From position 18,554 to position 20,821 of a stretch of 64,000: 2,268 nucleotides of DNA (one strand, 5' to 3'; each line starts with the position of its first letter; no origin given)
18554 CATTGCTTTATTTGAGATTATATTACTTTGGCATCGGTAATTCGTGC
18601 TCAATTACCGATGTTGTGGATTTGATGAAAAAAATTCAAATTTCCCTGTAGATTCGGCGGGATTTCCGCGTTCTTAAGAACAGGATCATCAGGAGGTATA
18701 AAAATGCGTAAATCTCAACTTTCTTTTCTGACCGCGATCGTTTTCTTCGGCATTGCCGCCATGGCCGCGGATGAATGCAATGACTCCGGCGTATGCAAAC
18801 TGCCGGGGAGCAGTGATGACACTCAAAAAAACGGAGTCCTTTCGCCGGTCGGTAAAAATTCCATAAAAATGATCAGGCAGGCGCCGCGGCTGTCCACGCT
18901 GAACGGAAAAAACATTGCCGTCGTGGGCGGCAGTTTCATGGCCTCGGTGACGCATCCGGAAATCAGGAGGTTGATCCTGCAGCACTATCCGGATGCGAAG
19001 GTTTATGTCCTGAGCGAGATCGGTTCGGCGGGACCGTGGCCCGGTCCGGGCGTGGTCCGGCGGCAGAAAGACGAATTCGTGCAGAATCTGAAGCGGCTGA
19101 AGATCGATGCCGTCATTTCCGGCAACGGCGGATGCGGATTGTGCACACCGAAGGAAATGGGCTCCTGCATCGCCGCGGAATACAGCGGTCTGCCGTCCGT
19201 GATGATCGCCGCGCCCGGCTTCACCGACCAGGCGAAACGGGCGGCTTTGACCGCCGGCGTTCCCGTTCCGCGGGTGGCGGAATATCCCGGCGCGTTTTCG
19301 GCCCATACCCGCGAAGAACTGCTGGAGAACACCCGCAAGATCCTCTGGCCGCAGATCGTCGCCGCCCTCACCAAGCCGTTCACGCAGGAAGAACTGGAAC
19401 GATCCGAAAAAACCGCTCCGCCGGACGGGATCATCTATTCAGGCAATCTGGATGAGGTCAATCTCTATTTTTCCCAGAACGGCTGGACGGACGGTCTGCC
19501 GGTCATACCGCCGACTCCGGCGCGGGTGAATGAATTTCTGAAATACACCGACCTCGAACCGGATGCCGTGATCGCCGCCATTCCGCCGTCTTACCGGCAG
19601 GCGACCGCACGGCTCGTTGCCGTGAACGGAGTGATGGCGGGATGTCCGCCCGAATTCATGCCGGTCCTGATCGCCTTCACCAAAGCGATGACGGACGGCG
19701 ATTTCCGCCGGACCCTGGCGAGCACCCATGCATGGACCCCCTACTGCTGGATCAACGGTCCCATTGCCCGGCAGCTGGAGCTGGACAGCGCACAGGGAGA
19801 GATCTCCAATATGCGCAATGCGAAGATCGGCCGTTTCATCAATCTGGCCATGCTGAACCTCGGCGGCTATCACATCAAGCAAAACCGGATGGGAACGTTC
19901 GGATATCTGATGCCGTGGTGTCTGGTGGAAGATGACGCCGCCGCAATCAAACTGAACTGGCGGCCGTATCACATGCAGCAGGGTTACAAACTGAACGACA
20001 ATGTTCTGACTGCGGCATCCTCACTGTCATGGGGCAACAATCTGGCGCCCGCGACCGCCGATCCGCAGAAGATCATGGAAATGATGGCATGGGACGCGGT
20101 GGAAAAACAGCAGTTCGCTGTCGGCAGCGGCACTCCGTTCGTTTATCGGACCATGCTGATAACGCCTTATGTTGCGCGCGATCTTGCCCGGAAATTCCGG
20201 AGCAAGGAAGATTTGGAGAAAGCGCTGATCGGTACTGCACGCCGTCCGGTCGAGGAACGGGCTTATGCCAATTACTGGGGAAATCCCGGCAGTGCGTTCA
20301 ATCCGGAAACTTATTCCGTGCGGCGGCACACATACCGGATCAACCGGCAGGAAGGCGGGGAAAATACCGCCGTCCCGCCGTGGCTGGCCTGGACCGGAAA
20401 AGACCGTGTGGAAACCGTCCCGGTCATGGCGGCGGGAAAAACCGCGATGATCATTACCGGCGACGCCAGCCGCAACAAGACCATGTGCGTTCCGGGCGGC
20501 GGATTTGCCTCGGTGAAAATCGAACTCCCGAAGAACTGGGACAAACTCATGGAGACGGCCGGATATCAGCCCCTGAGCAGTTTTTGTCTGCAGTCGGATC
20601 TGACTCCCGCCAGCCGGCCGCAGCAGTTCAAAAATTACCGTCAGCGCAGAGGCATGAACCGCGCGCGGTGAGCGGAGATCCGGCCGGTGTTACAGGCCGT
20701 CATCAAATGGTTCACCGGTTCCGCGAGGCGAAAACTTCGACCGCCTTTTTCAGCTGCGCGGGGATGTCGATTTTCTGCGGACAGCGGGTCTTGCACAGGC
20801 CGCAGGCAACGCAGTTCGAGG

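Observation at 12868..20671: Four phased copies of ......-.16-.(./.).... define a compact ECF-sigma/Ser-Thr-kinase regulon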

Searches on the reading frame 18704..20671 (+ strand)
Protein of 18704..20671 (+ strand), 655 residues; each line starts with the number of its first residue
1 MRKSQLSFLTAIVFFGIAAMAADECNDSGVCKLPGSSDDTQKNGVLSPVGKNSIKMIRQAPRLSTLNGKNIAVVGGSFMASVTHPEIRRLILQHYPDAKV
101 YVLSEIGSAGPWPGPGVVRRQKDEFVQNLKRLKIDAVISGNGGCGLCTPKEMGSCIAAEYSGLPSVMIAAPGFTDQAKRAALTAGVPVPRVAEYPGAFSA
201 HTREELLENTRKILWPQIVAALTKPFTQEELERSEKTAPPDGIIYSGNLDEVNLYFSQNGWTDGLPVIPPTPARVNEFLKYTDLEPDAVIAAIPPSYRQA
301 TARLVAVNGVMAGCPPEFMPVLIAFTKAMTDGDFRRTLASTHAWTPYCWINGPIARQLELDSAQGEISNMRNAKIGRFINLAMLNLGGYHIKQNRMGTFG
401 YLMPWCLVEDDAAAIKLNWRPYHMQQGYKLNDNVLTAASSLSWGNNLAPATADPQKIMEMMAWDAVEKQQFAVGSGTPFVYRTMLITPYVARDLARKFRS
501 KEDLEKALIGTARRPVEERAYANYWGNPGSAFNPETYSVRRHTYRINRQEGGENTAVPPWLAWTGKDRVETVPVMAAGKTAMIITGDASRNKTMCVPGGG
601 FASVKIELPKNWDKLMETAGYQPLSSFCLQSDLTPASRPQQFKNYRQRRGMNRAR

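Call 7: search_protein_families(library=pfam, proteins=[window:18704-20671:+], max_evalue=0.01)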
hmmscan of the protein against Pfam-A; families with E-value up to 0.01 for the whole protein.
window:18704-20671:+ (655 aa): 1 family
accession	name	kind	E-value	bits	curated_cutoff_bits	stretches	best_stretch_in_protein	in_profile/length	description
PF24696.1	UGSC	-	2.3e-13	51.1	25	1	45-223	2-171/172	UGSC family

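Call 8: search_protein_families(library=ncbifam, proteins=[window:18704-20671:+], max_evalue=0.01)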
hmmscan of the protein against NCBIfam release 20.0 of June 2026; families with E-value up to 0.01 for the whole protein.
window:18704-20671:+ (655 aa): 1 family
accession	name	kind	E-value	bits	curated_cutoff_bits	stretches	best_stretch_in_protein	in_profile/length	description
NF041046.1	UGSC_fam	equivalog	4.6e-09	36.5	125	1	126-223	51-147/147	UGSC family (seleno)protein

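Call 46: search_solved_structures(query=window:18704-20671:+, max_evalue=1, show_alignments=1)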
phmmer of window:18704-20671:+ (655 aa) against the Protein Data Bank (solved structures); distinct sequences matched with E-value up to 1: 0.

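Call 53: find_homologous_proteins(query=window:18704-20671:+, max_evalue=0.00001)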
Query window:18704-20671:+ (655 aa): 2864 proteins with E <= 0.00001 among 8000 candidates; the best 120 are listed.
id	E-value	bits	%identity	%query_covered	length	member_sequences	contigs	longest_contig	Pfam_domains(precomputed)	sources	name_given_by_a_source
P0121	0.0e+0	1479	97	100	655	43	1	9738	PF24696.2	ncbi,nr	ncbi:MAG: hypothetical protein IKO93_17645 [Lentisphaeria bacterium]|nr:hypothetical protein [Lentis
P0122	0.0e+0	1354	91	96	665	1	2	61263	PF24696.2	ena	-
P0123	0.0e+0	1332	87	99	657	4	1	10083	PF24696.2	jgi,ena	-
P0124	0.0e+0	1325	87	99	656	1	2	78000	PF24696.2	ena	-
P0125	0.0e+0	1322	86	99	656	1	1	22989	PF24696.2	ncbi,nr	ncbi:MAG: hypothetical protein J5806_09945 [Lentisphaeria bacterium]|nr:hypothetical protein [Lentis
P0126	0.0e+0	1287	84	99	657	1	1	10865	PF24696.2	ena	-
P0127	0.0e+0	1282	84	99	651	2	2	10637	PF24696.2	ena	-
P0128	0.0e+0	1278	85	95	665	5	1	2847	PF24696.2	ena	-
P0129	0.0e+0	1276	83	99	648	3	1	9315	PF24696.2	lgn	-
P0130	0.0e+0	1270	85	95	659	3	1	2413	PF24696.2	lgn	-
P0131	0.0e+0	1268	84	96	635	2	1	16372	PF24696.2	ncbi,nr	ncbi:MAG: hypothetical protein IJS14_06915 [Lentisphaeria bacterium]|nr:hypothetical protein [Lentis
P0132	0.0e+0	1260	82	99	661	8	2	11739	PF24696.2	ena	-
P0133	0.0e+0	1260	82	99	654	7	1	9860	PF24696.2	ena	-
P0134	0.0e+0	1254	82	98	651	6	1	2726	PF24696.2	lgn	-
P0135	0.0e+0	1249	81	98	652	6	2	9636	PF24696.2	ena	-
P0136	0.0e+0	1242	81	98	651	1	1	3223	PF24696.2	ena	-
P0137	0.0e+0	1242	81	99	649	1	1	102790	PF24696.2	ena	-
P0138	0.0e+0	1237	81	97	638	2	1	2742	PF24696.2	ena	-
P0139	0.0e+0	1233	81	98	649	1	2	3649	PF24696.2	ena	-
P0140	0.0e+0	1232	81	96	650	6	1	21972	PF24696.2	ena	-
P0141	0.0e+0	1229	82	96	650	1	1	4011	PF24696.2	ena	-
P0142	0.0e+0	1221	81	97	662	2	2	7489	PF24696.2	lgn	-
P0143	0.0e+0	1220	80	98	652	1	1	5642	PF24696.2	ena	-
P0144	0.0e+0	1214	79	98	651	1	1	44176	PF24696.2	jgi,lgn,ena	-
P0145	0.0e+0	1210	78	98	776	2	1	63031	PF24696.2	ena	-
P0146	0.0e+0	1208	79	99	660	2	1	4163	PF24696.2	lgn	-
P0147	0.0e+0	1207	79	97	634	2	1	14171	PF24696.2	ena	-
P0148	0.0e+0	1207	80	95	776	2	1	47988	PF24696.2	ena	-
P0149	0.0e+0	1206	78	99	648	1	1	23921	PF24696.2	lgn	-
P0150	0.0e+0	1205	77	99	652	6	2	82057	PF24696.2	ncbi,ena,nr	ncbi:MAG: hypothetical protein IJS01_02220 [Lentisphaeria bacterium]|nr:hypothetical protein [Lentis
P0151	0.0e+0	1204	79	96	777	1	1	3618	PF24696.2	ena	-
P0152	0.0e+0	1202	78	99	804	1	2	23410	PF24696.2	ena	-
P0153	0.0e+0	1200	78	96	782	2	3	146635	PF24696.2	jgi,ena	jgi:hypothetical protein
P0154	0.0e+0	1194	79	99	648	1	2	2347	PF24696.2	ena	-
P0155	0.0e+0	1193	78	98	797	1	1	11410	PF24696.2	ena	-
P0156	0.0e+0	1192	79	97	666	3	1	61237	PF24696.2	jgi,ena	-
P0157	0.0e+0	1188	78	99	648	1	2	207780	PF24696.2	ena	-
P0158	0.0e+0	1185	76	99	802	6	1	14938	PF24696.2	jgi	-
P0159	0.0e+0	1185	77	99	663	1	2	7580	PF24696.2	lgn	-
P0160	0.0e+0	1183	80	96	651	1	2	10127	PF24696.2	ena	-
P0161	0.0e+0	1182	76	99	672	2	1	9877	PF24696.2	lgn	-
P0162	0.0e+0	1180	77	99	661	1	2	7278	PF24696.2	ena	-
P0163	0.0e+0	1175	76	98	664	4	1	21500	PF24696.2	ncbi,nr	ncbi:MAG: hypothetical protein IKA65_01985 [Lentisphaeria bacterium]|nr:hypothetical protein [Lentis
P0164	0.0e+0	1169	76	99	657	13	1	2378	PF24696.2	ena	-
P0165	0.0e+0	1164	76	98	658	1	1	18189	PF24696.2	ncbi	-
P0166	0.0e+0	1164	76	98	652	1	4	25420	PF24696.2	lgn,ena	-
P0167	0.0e+0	1163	75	99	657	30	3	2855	PF24696.2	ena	-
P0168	0.0e+0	1162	77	96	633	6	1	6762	PF24696.2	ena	-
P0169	0.0e+0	1162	76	98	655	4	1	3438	PF24696.2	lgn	-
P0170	0.0e+0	1162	76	98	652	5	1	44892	PF24696.2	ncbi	-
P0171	0.0e+0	1162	76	98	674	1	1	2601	PF24696.2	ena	-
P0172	0.0e+0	1161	76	99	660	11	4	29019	PF24696.2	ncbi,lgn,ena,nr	ncbi:MAG: hypothetical protein IJY46_08610 [Lentisphaeria bacterium]|nr:hypothetical protein [Lentis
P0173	0.0e+0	1160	75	99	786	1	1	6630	PF24696.2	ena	-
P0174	0.0e+0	1159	75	98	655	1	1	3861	PF24696.2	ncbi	-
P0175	0.0e+0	1154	75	99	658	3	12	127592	PF24696.2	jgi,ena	-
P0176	0.0e+0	1151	74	100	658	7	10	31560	PF24696.2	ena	-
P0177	0.0e+0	1149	76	95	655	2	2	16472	PF24696.2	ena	-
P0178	0.0e+0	1148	75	98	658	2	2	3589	PF24696.2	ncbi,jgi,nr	ncbi:MAG: hypothetical protein E7058_10935 [Lentisphaerae bacterium]|nr:hypothetical protein [Lentis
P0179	0.0e+0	1146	77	94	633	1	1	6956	PF24696.2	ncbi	-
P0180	0.0e+0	1145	75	98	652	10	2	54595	PF24696.2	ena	-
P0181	0.0e+0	1144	74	100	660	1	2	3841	PF24696.2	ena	-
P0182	0.0e+0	1143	74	98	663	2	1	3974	PF24696.2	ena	-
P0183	0.0e+0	1141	76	96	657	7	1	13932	PF24696.2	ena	-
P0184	0.0e+0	1138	74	99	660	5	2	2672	PF24696.2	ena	-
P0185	0.0e+0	1137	74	98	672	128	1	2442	PF24696.2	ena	-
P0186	0.0e+0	1135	76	94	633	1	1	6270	PF24696.2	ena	-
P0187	0.0e+0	1132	75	98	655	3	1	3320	PF24696.2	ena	-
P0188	0.0e+0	1132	73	99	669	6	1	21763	PF24696.2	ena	-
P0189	0.0e+0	1131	76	96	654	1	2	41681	PF24696.2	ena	-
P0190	0.0e+0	1129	75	96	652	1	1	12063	PF24696.2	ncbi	-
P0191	0.0e+0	1128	75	98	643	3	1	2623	PF24696.2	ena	-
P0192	0.0e+0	1128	73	97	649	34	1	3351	PF24696.2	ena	-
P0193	0.0e+0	1124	73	99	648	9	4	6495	PF24696.2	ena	-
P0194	0.0e+0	1124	73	99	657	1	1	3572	PF24696.2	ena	-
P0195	0.0e+0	1120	73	97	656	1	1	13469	PF24696.2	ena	-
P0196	0.0e+0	1109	73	98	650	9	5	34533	PF24696.2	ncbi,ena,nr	ncbi:MAG: hypothetical protein E7041_02730 [Lentisphaerae bacterium]|nr:hypothetical protein [Lentis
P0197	0.0e+0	1108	73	99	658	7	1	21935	PF24696.2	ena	-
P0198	0.0e+0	1104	73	98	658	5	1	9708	PF24696.2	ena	-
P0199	0.0e+0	1099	73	97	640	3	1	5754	PF24696.2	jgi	-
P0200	0.0e+0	1099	72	98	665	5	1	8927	PF24696.2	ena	-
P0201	0.0e+0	1094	72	97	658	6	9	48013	PF24696.2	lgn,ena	-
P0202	0.0e+0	1093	72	100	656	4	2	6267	PF24696.2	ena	-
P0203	0.0e+0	1079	69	99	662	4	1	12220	PF24696.2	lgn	-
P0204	0.0e+0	1077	71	96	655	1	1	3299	PF24696.2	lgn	-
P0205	0.0e+0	1076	70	98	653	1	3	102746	PF24696.2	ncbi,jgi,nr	ncbi:MAG: hypothetical protein E7052_01540 [Lentisphaerae bacterium]|nr:hypothetical protein [Lentis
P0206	0.0e+0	1073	71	99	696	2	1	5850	PF24696.2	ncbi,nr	ncbi:MAG: hypothetical protein Q4C70_12345, partial [Planctomycetia bacterium]|nr:hypothetical prote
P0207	0.0e+0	1067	70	97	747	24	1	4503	PF24696.2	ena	-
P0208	0.0e+0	1067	70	96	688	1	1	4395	PF24696.2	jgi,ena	-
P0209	0.0e+0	1057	69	98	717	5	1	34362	PF24696.2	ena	-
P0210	0.0e+0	1057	69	99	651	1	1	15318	PF24696.2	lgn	-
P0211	0.0e+0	1056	69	100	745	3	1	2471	PF24696.2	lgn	-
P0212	0.0e+0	1053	69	97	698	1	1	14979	PF24696.2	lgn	-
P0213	0.0e+0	1051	69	99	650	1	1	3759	PF24696.2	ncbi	-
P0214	0.0e+0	1049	70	96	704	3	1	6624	PF24696.2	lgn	-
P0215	0.0e+0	1048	69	97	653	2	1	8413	PF24696.2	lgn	-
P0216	0.0e+0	1047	68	98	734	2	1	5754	PF24696.2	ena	-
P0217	0.0e+0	1041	68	98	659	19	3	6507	PF24696.2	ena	-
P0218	0.0e+0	1038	69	98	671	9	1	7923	PF24696.2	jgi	jgi:hypothetical protein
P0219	0.0e+0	1037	69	95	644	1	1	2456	PF24696.2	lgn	-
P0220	0.0e+0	1037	67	100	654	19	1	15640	PF24696.2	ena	-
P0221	0.0e+0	1037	68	99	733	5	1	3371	PF24696.2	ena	-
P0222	0.0e+0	1037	69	96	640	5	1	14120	PF24696.2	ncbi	-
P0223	0.0e+0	1035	68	98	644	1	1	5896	PF24696.2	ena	-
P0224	0.0e+0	1035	67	99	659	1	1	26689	PF24696.2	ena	-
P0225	0.0e+0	1033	69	96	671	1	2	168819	PF24696.2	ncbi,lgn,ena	-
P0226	0.0e+0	1029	68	97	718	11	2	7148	PF24696.2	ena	-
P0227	0.0e+0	1029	68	97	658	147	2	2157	PF24696.2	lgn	-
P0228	0.0e+0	1027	71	93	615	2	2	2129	PF24696.2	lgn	-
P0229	0.0e+0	1025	70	96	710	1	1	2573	PF24696.2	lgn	-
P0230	0.0e+0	1022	67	99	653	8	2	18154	PF24696.2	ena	-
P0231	0.0e+0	1020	68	98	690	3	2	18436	PF24696.2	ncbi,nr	ncbi:MAG: hypothetical protein MJ051_05170 [Akkermansia sp.]|nr:hypothetical protein [Akkermansia sp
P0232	0.0e+0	1017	69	94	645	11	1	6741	PF24696.2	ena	-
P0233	0.0e+0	1012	68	97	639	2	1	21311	PF24696.2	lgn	-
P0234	3.1e-298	1009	68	96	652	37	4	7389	PF24696.2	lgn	-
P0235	1.9e-297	1006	69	94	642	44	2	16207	PF24696.2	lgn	-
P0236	9.3e-297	1004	68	95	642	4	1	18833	PF24696.2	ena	-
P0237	4.1e-295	998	67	95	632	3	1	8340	PF24696.2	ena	-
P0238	5.2e-287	972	65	99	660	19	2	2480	PF24696.2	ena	-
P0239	2.9e-286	969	63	99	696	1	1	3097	PF24696.2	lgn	-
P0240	3.9e-285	965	64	100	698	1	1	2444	PF24696.2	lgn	-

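Call 60: predict_structure(alignment_id=A2)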
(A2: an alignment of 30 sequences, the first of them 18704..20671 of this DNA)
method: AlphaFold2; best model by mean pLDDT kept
length: 655 residues; sequences in the alignment: 30
mean_pLDDT: 78.1   pTM: 0.76
mean pLDDT of the five models: 78.1, 77.9, 75.5, 75.0, 64.4
residues with pLDDT >= 90: 237; 70-90: 237; 50-70: 102; < 50: 79
segments of 3 or more residues with pLDDT < 50: 15-26, 28-39, 107-119, 235-240, 337-342, 394-403, 642-655
pLDDT, mean of each block of 10 residues (from residue 1): 63 51 42 43 79 67 92 71 84 94 62 42 75 90 57 80 87 76 78 78 85 92 85 51 79 80 82 95 91 66 94 94 90 58 71 93 63 83 75 45 69 95 94 90 74 95 86 67 90 96 94 91 72 77 89 90 91 88 81 82 93 95 97 87 37 27
secondary structure, 60 per line:
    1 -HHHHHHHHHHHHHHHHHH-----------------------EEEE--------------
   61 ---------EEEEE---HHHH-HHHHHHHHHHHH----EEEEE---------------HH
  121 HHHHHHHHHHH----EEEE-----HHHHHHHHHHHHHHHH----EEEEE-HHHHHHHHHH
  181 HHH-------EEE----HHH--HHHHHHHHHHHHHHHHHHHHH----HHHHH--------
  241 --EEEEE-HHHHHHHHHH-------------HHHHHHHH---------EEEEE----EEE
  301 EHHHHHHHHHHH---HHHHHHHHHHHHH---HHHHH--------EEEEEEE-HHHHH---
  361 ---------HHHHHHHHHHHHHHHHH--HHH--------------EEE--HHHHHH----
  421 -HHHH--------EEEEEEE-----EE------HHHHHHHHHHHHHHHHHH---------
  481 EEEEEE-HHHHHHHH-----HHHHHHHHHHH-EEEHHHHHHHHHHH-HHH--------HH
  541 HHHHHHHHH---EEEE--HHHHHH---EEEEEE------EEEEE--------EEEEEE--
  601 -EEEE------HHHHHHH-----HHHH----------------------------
elements in order: H2-19 E43-46 E70-74 H78-81 H83-94 E99-103 H119-131 E136-139 H145-160 E165-169 H171-183 E191-193 H203-223 H228-232 E243-247 H249-258 H272-279 E289-293 E298-301 H302-312 H316-328 H332-336 E345-351 H353-357 H370-386 E406-408 H411-416 H422-425 E434-440 H454-471 E481-486 H488-495 H501-511 E513-515 H516-526 H539-549 E553-556 H559-564 E568-573 E580-584 E593-598 E602-605 H612-618 H624-627

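Call 62: fold_search(model_id=the predicted structure, library=pdb)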
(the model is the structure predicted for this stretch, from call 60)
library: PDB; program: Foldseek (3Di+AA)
matches with E <= 10: 1498; with E <= 0.001: 0
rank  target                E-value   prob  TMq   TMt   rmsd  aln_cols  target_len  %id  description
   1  5gxu_A                4.6e-03  0.99  0.16  0.19  11.6       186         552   13  Cystal structure of Arabidopsis ATR2 (released 2017-01-25)
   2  7r1h_A                7.4e-03  1.00  0.16  0.24   6.2       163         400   14  Crystal structure of a flavodiiron protein D52K mutant in the reduced state from Escherichia coli (released 2023-02-15)
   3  4b8w_B                9.3e-03  1.00  0.12  0.24   3.5       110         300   13  Crystal structure of human GDP-L-fucose synthase with bound NADP and GDP, tetragonal crystal form (released 2012-11-21)
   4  9ezr_C                9.3e-03  0.84  0.15  0.29  12.3       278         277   11  XFEL structure of hNQO1 mixed with NADH in an extended orientation at 0.3 s (released 2025-12-10)
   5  9ezr_A                9.8e-03  0.82  0.15  0.30  11.1       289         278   10  XFEL structure of hNQO1 mixed with NADH in an extended orientation at 0.3 s (released 2025-12-10)
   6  4d02                  1.2e-02  0.99  0.15  0.23   6.2       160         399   14  The crystallographic structure of Flavorubredoxin from Escherichia coli (released 2014-09-03)
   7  1vlj_A                1.3e-02  0.98  0.12  0.18   7.4       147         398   12  Crystal structure of NADH-dependent butanol dehydrogenase A (TM0820) from Thermotoga maritima at 1.78 A resolution (released 2004-08-17)
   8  9ezs_C                1.3e-02  0.77  0.15  0.30  11.0       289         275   12  XFEL structure of free hNQO1 unmixed (P4502) (released 2025-04-23)
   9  3zok_A                1.4e-02  1.00  0.12  0.21   4.0       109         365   14  Structure of 3-Dehydroquinate Synthase from Actinidia chinensis in complex with NAD (released 2013-08-21)
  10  7k15                  1.5e-02  0.93  0.15  0.20  18.4       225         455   13  Crystal structure of the Human Leukotriene B4 Receptor 1 in Complex with Selective Antagonist MK-D-046 (released 2021-02-17)
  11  9ezq_C                1.5e-02  0.84  0.15  0.30  12.8       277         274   11  XFEL structure of the free hNQO1 unmixed (P3083) (released 2025-04-23)
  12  9ezt_C                1.6e-02  0.72  0.15  0.29  11.2       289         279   13  XFEL structure of hNQO1 mixed with NADH for 1.2 s (released 2025-04-23)
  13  1bu5_A                1.8e-02  0.96  0.14  0.47   6.8       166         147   14  X-RAY CRYSTAL STRUCTURE OF THE DESULFOVIBRIO VULGARIS (HILDENBOROUGH) APOFLAVODOXIN-RIBOFLAVIN COMPLEX (released 1999-02-09)
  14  1o2d_B                1.8e-02  0.28  0.13  0.21  20.5       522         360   12  Crystal structure of Alcohol dehydrogenase, iron-containing (TM0920) from Thermotoga maritima at 1.30 A resolution (released 2003-06-10)
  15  7tjb                  1.9e-02  0.98  0.17  0.44  10.4       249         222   11  Structure of Neisseria gonorrhoeae peptidoglycan O-acetyltransferase B (PatB) (released 2023-01-18)
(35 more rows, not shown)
